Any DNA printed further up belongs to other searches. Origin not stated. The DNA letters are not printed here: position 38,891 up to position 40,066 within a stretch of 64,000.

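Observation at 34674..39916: Orphan glycyl radical enzyme locus: FadR-type GntR, a GRE with a C-L-E thiyl loop, its activase and a double PNPOx-like flavoprotein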

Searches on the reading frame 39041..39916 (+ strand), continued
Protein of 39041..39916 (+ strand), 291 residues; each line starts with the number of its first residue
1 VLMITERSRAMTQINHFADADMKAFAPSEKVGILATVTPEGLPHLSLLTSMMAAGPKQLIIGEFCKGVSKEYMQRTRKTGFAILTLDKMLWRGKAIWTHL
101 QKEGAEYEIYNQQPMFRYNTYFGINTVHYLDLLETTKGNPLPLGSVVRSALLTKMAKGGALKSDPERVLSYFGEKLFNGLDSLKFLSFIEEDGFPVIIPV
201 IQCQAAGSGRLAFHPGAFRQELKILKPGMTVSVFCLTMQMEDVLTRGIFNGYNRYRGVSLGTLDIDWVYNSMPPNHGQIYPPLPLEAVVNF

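Call 88: find_encoding_contigs(protein=P0252, flank=10000, max_places=3)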
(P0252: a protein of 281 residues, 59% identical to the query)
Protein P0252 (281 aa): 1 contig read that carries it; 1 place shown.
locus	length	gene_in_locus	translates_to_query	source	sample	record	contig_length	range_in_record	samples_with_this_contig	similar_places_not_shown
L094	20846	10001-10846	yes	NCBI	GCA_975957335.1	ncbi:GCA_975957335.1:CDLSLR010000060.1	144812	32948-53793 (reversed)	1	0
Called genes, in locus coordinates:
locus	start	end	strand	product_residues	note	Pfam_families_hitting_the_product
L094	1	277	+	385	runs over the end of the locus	PF00970:FAD_binding_6, PF00175:NAD_binding_1, PF00111:Fer2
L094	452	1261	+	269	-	PF00378:ECH_1, PF16113:ECH_2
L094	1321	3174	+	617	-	PF02771:Acyl-CoA_dh_N (weak), PF02770:Acyl-CoA_dh_M, PF00441:Acyl-CoA_dh_1, PF22924:ACOX_C_alpha1 (weak), PF12806:Acyl-CoA_dh_C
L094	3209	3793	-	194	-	-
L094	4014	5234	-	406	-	PF09594:GT87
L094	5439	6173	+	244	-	PF00392:GntR, PF07840:FadR_C, PF07729:FCD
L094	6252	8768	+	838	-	PF02901:PFL-like, PF01228:Gly_radical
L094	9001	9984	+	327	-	PF13353:Fer4_12, PF12797:Fer4_2 (faint), PF13484:Fer4_16 (faint), PF12838:Fer4_7, PF13237:Fer4_10 (weak), PF14697:Fer4_21 (weak), PF00037:Fer4 (weak), PF04055:Radical_SAM, +1 more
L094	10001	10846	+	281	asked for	PF01243:PNPOx_N (faint)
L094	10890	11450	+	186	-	-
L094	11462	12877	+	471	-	PF00884:Sulfatase, PF01663:Phosphodiest (weak), PF16347:SGSH_C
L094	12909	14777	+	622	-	PF02730:AFOR_N, PF01314:AFOR_C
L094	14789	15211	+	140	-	PF02036:SCP2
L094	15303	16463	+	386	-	PF00465:Fe-ADH, PF13685:Fe-ADH_2 (weak), PF25137:ADH_Fe_C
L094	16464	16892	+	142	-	-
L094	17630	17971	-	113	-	-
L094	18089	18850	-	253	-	PF00111:Fer2, PF13510:Fer2_4, PF14697:Fer4_21, PF12838:Fer4_7 (weak), PF13187:Fer4_9 (weak), PF00037:Fer4 (weak), PF12838:Fer4_7 (weak)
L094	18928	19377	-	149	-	PF00571:CBS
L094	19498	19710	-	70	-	-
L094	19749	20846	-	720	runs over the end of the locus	PF14691:Fer4_20, PF01266:DAO (weak), PF01946:Thi4 (weak), PF07992:Pyr_redox_2, PF13450:NAD_binding_8, PF13738:Pyr_redox_3, PF00070:Pyr_redox (weak), PF12838:Fer4_7, +4 more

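Call 92: search_protein_families(library=ncbifam, proteins=[L094:10890-11450:+, L094:11462-12877:+, L094:12909-14777:+, L094:14789-15211:+, L094:15303-16463:+, L094:16464-16892:+, L094:1321-3174:+, L090:11266-12252:+, L090:5528-6982:-, L081:4270-5961:+], max_evalue=1e-8)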
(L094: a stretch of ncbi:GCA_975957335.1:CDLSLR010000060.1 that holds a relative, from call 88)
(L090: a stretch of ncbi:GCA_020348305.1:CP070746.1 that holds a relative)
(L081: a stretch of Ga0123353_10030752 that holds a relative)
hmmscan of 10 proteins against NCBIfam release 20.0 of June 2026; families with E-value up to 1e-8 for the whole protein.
L094:10890-11450:+ (186 aa): 0 families

L094:11462-12877:+ (471 aa): 4 families
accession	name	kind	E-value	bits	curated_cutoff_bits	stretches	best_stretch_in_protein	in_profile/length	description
NF010322.0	PRK13759.1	equivalog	1.8e-72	244.4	481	2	191-458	182-455/486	arylsulfatase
NF045661.1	HdlasePehA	equivalog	1e-53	182.8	900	2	269-449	283-474/506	phosphoric/sulfuric ester hydrolase PehA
TIGR03417.1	chol_sulfatase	equivalog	1.4e-53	182.5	433.45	2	268-456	253-436/500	choline-sulfatase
NF052527.1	Mn_arylsulf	exception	7.2e-41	140.6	850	2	198-463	187-455/479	manganese-dependent arylsulfatase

L094:12909-14777:+ (622 aa): 1 family
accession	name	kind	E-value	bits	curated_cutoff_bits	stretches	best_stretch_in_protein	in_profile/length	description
NF007354.0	PRK09849.1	equivalog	4e-48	164.5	868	1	3-227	7-228/703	aldehyde ferredoxin oxidoreductase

L094:14789-15211:+ (140 aa): 0 families

L094:15303-16463:+ (386 aa): 14 families
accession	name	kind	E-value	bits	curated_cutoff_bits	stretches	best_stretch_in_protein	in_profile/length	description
NF041833.1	Fe_ADH_ErcA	equivalog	1.4e-98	330.6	550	1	16-385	10-381/382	alcohol dehydrogenase-like regulatory protein ErcA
TIGR02638.1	lactal_redase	equivalog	8e-96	321.1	523.15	1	18-382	11-379/379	lactaldehyde reductase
NF007911.0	PRK10624.1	equivalog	5.4e-89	298.8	537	1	18-386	12-382/382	lactaldehyde reductase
NF053866.1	CholDhdGbsBBac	equivalog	2.3e-86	289.9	550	1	14-386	15-391/392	choline dehydrogenase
NF007363.0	PRK09860.1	equivalog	4.8e-80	269.5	581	1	11-385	6-382/383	L-threonine dehydrogenase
NF010378.0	PRK13805.1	equivalog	1.6e-77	261.2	951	1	14-386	462-864/872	bifunctional acetaldehyde-CoA/alcohol dehydrogenase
NF058672.1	4HyButDHCUPNE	equivalog_domain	2.5e-76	257.3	500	1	15-374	8-367/378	4-hydroxybutyrate dehydrogenase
NF050025.1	SulfAcetaldRedSarD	equivalog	4.3e-73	246.4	700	1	9-386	3-385/385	sulfoacetaldehyde reductase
TIGR03405.1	Phn_Fe-ADH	equivalog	3.6e-62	210.2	423.7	1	11-354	1-338/355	iron-containing alcohol dehydrogenase PsrA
NF011998.0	PRK15454.1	equivalog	8e-61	205.9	556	1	14-382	27-391/395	ethanolamine utilization ethanol dehydrogenase EutG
TIGR04266.1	NDMA_methanol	equivalog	5.1e-51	173.8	625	1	15-348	17-357/420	NDMA-dependent methanol dehydrogenase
NF011717.0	PRK15138.1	equivalog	2.1e-31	109.4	645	1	8-353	3-354/387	alcohol dehydrogenase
NF041822.1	daptide_DH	equivalog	3.5e-22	78.8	300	1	37-248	2-222/363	daptide-type RiPP biosynthesis dehydogenase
NF006941.0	PRK09423.1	subfamily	3.9e-12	45.7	336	1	13-211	7-186/367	glycerol dehydrogenase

L094:16464-16892:+ (142 aa): 0 families

L094:1321-3174:+ (617 aa): 12 families
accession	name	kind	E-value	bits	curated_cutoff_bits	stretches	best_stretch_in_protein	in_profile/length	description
NF042972.1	AcrlCoAredClosAcrC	equivalog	1e-40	139.6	640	1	128-450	88-369/378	acryloyl-CoA reductase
NF058590.1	AcCoDHFadEBacil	equivalog_domain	5e-39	134.3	600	1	100-512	77-468/586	acyl-CoA dehydrogenase FadE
NF043006.1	CyhCrbnylCoADH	equivalog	4.4e-32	111.5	650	1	161-451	121-369/380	cyclohexane-1-carbonyl-CoA dehydrogenase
NF042439.1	SulpropCoADesulf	equivalog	5e-26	91.3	600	1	77-461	26-374/379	3-sulfinopropanoyl-CoA desulfinase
NF008997.0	PRK12341.1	equivalog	1e-23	84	537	1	138-449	97-368/382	acyl-CoA dehydrogenase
NF008594.0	PRK11561.1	equivalog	1.1e-23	83.4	545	1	162-476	182-456/540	isovaleryl-CoA dehydrogenase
NF045552.1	GlutCoADH_Des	equivalog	6.9e-22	78.2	470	1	92-458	53-380/387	glutaryl-CoA dehydrogenase Acd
NF045652.1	ProlPCPDhRedW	equivalog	8e-18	64.4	650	1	50-459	7-374/376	L-prolyl-[peptidyl-carrier protein] dehydrogenase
NF053553.1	prodigi_MBC_PigA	equivalog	8.5e-17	61.3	500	1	138-460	101-381/381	prodigiosin MBC biosynthesis dehydrogenase PigA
NF002885.1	PRK03354.1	equivalog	5.8e-14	51.9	540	1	123-451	85-367/378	crotonobetainyl-CoA dehydrogenase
TIGR03207.1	cyc_hxne_CoA_dh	equivalog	1.4e-10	40.5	575.35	0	97-232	53-183/372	cyclohexanecarboxyl-CoA dehydrogenase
NF052270.1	Staph_DH_FadE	equivalog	8.3e-09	34.7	600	0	124-200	104-180/400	acyl-CoA dehydrogenase FadE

L090:11266-12252:+ (328 aa): 4 families
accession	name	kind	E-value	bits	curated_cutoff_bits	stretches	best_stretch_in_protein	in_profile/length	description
NF052284.1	rhzpin_SBP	equivalog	1.1e-20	73.9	420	1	43-283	14-256/289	rhizopine catabolism ABC transporter substrate-binding protein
NF007254.0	PRK09701.1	equivalog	1.5e-20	73.7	335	1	16-294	20-299/311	D-allose transporter substrate-binding protein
TIGR02637.1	RhaS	equivalog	2.6e-14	53.2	342.25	1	41-283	10-257/302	rhamnose ABC transporter substrate-binding protein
NF011937.0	PRK15408.1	equivalog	4.1e-14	52.2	384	1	23-259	20-260/340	autoinducer 2 ABC transporter substrate-binding protein LsrB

L090:5528-6982:- (484 aa): 0 families

L081:4270-5961:+ (563 aa): 3 families
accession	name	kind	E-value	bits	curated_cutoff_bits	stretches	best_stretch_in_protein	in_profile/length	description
TIGR00795.1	lctP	subfamily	2.2e-90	303.9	341.15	1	17-553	7-527/530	lactate permease LctP family transporter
NF007740.0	PRK10420.1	equivalog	2e-43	148.9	918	2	15-349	14-330/551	L-lactate permease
NF007249.0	PRK09695.1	equivalog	2.3e-33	115.7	1121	2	19-353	17-342/560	glycolate permease GlcA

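Call 95: search_solved_structures(query=A4, max_evalue=10, show_alignments=4)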
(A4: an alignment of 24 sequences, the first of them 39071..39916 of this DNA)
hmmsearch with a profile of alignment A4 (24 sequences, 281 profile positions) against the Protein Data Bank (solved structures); distinct sequences matched with E-value up to 10: 14.
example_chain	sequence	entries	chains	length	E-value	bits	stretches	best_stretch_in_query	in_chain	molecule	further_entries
5esc_A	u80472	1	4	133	1.7e-09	40.4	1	17-97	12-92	HupZ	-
7kpz_A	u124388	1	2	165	3.1e-09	39.5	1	17-97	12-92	HupZ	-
7kq2_A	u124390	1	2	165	4.1e-09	39.1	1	17-97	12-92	HupZ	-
3in6_A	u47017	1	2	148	0.00022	23.7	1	12-99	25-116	FMN-binding protein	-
2htd_A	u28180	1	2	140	0.00032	23.1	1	3-71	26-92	Predicted flavin-nucleotide-binding protein from COG3576 family structurally related to py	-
2hq7_A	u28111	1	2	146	0.0061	18.9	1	173-239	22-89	Protein, related to general stress protein 26(GS26) of B.subtilis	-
3tgv_A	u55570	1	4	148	0.041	16.2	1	9-77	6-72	Heme-binding protein HutZ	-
3f7e_A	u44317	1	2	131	0.098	14.9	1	19-76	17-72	Pyridoxamine 5'-phosphate oxidase-related, FMN-binding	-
1rfe_A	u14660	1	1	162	0.73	12.1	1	5-71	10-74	hypothetical protein Rv2991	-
1zc3_B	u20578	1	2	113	1.1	11.5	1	101-137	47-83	exocyst complex protein Exo84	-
1zc4_B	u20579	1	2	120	1.2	11.4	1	101-137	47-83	exocyst complex protein Exo84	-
9nk3_A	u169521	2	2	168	1.8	10.8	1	19-73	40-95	Pyridoxamine 5'-phosphate oxidase putative domain-containing protein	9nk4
9srg_A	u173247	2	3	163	2.1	10.6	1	19-73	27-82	Pyridoxamine 5'-phosphate oxidase putative domain-containing protein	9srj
9nk0_A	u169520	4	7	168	2.3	10.5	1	19-73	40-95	Pyridoxamine 5'-phosphate oxidase putative domain-containing protein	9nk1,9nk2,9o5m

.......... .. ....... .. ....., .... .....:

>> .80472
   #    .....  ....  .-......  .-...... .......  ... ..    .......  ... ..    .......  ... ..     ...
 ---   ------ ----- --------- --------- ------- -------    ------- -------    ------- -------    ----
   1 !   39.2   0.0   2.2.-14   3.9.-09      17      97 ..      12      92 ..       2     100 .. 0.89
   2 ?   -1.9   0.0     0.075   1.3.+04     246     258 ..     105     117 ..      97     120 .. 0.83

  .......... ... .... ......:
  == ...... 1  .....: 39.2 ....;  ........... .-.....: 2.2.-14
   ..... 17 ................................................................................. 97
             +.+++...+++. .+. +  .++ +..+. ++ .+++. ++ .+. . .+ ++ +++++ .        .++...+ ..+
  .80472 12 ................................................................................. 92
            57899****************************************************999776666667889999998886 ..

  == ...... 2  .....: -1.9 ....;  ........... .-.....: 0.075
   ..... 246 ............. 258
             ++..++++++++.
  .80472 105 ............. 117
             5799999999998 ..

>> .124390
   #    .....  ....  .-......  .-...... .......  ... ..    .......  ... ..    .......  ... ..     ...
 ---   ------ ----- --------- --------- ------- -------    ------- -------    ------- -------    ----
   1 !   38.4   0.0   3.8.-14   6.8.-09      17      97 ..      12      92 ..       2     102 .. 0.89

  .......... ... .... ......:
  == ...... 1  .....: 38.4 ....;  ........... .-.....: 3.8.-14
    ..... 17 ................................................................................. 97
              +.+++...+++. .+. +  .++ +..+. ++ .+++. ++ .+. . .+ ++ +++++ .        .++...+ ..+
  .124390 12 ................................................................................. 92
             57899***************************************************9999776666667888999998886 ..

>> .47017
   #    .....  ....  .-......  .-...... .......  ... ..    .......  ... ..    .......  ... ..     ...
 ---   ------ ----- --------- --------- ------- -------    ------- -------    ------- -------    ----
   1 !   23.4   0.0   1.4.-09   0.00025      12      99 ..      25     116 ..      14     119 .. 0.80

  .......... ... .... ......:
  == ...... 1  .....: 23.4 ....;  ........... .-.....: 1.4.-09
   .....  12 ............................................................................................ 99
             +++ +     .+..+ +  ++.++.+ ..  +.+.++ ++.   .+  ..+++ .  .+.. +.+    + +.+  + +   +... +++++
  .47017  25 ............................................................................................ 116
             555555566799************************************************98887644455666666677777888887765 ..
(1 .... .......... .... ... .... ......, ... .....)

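Call 101: find_encoding_contigs(protein=P0420, flank=8000, max_places=4)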
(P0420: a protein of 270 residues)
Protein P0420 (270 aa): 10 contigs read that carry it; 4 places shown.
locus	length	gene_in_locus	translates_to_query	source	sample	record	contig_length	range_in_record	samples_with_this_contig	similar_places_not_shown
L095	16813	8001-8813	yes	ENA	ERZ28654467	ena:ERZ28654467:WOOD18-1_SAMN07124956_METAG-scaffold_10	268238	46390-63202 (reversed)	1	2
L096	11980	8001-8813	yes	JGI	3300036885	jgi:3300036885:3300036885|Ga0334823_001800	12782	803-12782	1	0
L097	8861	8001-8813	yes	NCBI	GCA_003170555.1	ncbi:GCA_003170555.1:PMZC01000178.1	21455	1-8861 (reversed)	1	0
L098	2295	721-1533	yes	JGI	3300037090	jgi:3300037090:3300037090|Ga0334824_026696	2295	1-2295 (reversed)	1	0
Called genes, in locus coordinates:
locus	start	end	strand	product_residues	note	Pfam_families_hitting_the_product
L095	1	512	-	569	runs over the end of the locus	PF01432:Peptidase_M3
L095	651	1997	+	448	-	-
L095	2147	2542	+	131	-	PF01880:Desulfoferrodox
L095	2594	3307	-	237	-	PF00106:adh_short, PF08659:KR, PF13561:adh_short_C2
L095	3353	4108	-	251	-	PF00657:Lipase_GDSL (weak), PF13472:Lipase_GDSL_2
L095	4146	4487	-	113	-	-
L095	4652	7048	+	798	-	PF02901:PFL-like, PF01228:Gly_radical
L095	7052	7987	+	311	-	PF13353:Fer4_12, PF04055:Radical_SAM, PF12838:Fer4_7 (weak), PF13187:Fer4_9 (weak), PF13237:Fer4_10 (weak), PF14697:Fer4_21 (weak), PF00037:Fer4 (weak), PF12837:Fer4_6 (weak), +1 more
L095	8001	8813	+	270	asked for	PF01243:PNPOx_N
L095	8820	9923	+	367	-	PF00730:HhH-GPD, PF00633:HHH (weak), PF14815:NUDIX_4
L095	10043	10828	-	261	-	PF00795:CN_hydrolase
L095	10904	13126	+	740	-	PF13432:TPR_16 (faint), PF14559:TPR_19 (faint), PF13174:TPR_6 (faint), PF01464:SLT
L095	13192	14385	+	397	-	PF01041:DegT_DnrJ_EryC1, PF01053:Cys_Met_Meta_PP (faint)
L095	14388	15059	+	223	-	PF02585:PIG-L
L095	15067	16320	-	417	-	PF12704:MacB_PCD, PF02687:FtsX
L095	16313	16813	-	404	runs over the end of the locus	PF12704:MacB_PCD, PF02687:FtsX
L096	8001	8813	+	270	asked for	PF01243:PNPOx_N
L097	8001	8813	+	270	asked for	PF01243:PNPOx_N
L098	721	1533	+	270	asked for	PF01243:PNPOx_N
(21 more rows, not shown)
